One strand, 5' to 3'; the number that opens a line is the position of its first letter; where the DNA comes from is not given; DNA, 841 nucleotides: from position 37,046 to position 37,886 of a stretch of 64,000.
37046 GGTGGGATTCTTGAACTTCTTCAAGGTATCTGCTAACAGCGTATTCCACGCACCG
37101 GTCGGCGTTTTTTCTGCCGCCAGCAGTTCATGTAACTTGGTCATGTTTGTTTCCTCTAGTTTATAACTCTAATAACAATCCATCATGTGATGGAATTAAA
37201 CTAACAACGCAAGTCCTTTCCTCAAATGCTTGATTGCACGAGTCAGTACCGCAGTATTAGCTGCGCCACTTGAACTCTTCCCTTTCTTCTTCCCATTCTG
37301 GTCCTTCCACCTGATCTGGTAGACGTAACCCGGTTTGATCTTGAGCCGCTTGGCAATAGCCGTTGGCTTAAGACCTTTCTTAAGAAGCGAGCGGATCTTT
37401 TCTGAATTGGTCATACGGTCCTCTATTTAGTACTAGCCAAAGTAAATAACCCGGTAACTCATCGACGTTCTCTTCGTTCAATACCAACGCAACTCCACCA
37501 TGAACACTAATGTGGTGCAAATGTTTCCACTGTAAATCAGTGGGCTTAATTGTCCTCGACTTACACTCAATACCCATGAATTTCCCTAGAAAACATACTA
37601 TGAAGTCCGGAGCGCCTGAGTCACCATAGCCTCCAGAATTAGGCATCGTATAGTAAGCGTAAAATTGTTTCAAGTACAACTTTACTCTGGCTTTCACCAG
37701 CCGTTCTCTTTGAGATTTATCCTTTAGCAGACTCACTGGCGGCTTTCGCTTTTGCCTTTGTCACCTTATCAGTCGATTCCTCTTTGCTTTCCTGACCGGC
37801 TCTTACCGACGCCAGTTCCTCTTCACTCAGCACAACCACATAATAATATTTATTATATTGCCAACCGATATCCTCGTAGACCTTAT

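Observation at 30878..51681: Seven-copy palindromic operator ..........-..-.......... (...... core) heading every - strand transcription unit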

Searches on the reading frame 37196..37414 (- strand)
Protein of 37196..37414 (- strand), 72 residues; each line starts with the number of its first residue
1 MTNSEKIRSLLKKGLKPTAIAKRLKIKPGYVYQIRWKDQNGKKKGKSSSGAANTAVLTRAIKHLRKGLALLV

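Call 27: search_protein_families(library=pfam, proteins=[window:37196-37414:-], max_evalue=0.1)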
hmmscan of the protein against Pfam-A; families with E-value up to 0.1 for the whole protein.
window:37196-37414:- (72 aa): 3 families
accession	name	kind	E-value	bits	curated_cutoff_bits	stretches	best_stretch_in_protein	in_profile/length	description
PF13384.12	HTH_23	-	0.0021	18.3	24.6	1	10-35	13-38/50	Homeodomain-like domain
PF22943.2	HTH_68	-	0.021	14.9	27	1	10-32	13-35/45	Putative helix-turn-helix domain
PF15978.11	TnsD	-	0.022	14.2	32.4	1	4-49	188-234/355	Tn7-like transposition protein D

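Call 28: search_protein_families(library=phrogs, proteins=[window:37196-37414:-], max_evalue=0.01)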
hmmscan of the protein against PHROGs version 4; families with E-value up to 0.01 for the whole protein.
window:37196-37414:- (72 aa): 0 families

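Call 83: find_homologous_proteins(query=window:37196-37414:-, max_evalue=0.001)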
Query window:37196-37414:- (72 aa): 1 proteins with E <= 0.001 among 3 candidates.
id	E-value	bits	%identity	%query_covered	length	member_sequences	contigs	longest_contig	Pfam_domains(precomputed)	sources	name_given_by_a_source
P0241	1.5e-37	144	100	100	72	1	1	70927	-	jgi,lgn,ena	-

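Call 92: predict_structure(protein=window:37196-37414:-)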
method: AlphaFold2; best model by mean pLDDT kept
length: 72 residues; sequences in the alignment: 1
mean_pLDDT: 75.3   pTM: 0.45
mean pLDDT of the five models: 75.3, 74.1, 61.1, 57.5, 55.1
residues with pLDDT >= 90: 9; 70-90: 37; 50-70: 26; < 50: 0
segments of 3 or more residues with pLDDT < 50: none
pLDDT, mean of each block of 10 residues (from residue 1): 84 88 89 80 54 64 71 57
secondary structure, 60 per line:
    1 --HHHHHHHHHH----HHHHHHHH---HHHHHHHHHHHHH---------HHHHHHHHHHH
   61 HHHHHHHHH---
elements in order: H3-12 H17-24 H28-40 H50-69

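Call 94: fold_search(model_id=the predicted structure, library=pdb)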
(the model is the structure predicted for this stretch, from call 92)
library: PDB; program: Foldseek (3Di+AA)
matches with E <= 10: 825; with E <= 0.001: 0
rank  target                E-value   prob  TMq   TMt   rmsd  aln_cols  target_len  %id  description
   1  1je8_A                2.8e-01  0.84  0.47  0.50  11.9        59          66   30  Two-Component response regulator NarL/DNA Complex: DNA Bending Found in a High Affinity Site (released 2002-09-27)
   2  4xvn_F                3.2e-01  0.84  0.50  0.28  11.4        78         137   19  Crystal structure of the small terminase from thermophilic phage G20C (released 2016-02-10)
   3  2r0q_D                3.7e-01  0.99  0.44  0.17   0.8        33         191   27  Crystal structure of a serine recombinase- DNA regulatory complex (released 2008-04-01)
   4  4ldz_B                3.7e-01  0.96  0.47  0.20   2.1        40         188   22  Crystal structure of the full-length response regulator DesR in the active state (released 2014-07-16)
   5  4ldz_A                4.0e-01  0.96  0.43  0.16   1.7        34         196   26  Crystal structure of the full-length response regulator DesR in the active state (released 2014-07-16)
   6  5cy1_B                4.3e-01  0.98  0.50  0.21   1.9        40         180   28  Tn3 resolvase - site III complex crystal form I (released 2017-01-11)
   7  1je8_E                4.3e-01  0.75  0.46  0.49  11.9        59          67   30  Two-Component response regulator NarL/DNA Complex: DNA Bending Found in a High Affinity Site (released 2002-09-27)
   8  5k5q_B                4.6e-01  0.35  0.39  0.32  17.3        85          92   25  Structure of AspA-DNA complex: novel centromere bindng protein-centromere complex (released 2016-06-01)
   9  2r0q_C                5.3e-01  0.98  0.47  0.18   0.8        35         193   26  Crystal structure of a serine recombinase- DNA regulatory complex (released 2008-04-01)
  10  8q4d_A                5.3e-01  0.96  0.43  0.09   1.8        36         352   22  IstA-IstB(E167Q) Strand Transfer Complex (released 2024-07-10)
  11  8hno_B                5.3e-01  0.80  0.48  0.28   8.2        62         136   22  Archaeal transcription factor Wild type (released 2023-09-13)
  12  4xvn_E                5.3e-01  0.80  0.52  0.29  10.9        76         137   18  Crystal structure of the small terminase from thermophilic phage G20C (released 2016-02-10)
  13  5cy2_A                5.7e-01  0.96  0.50  0.22   2.0        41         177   27  Tn3 resolvase - site III complex crystal form II (released 2017-01-11)
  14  4xvn_A                5.7e-01  0.72  0.51  0.30  11.2        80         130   20  Crystal structure of the small terminase from thermophilic phage G20C (released 2016-02-10)
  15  1pdn_C                5.7e-01  0.69  0.52  0.31   7.0        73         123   22  CRYSTAL STRUCTURE OF A PAIRED DOMAIN-DNA COMPLEX AT 2.5 ANGSTROMS RESOLUTION REVEALS STRUCTURAL BASIS FOR PAX DEVELOPM (released 1995-07-31)
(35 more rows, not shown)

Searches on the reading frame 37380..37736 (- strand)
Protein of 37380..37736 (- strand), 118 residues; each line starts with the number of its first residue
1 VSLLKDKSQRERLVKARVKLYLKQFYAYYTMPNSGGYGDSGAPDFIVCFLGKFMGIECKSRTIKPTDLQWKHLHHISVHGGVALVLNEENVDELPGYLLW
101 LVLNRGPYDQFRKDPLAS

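Call 105: search_protein_families(library=pfam, proteins=[window:37380-37736:-], max_evalue=0.05)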
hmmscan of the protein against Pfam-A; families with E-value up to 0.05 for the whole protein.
window:37380-37736:- (118 aa): 0 families

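Call 107: search_protein_families(library=phrogs, proteins=[window:37380-37736:-], max_evalue=0.001)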
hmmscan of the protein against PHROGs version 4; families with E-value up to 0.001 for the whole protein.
window:37380-37736:- (118 aa): 1 family
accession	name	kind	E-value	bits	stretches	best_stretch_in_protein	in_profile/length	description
phrog_93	-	DNA, RNA and nucleotide metabolism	5.5e-12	46.1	1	4-89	347-431/613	endonuclease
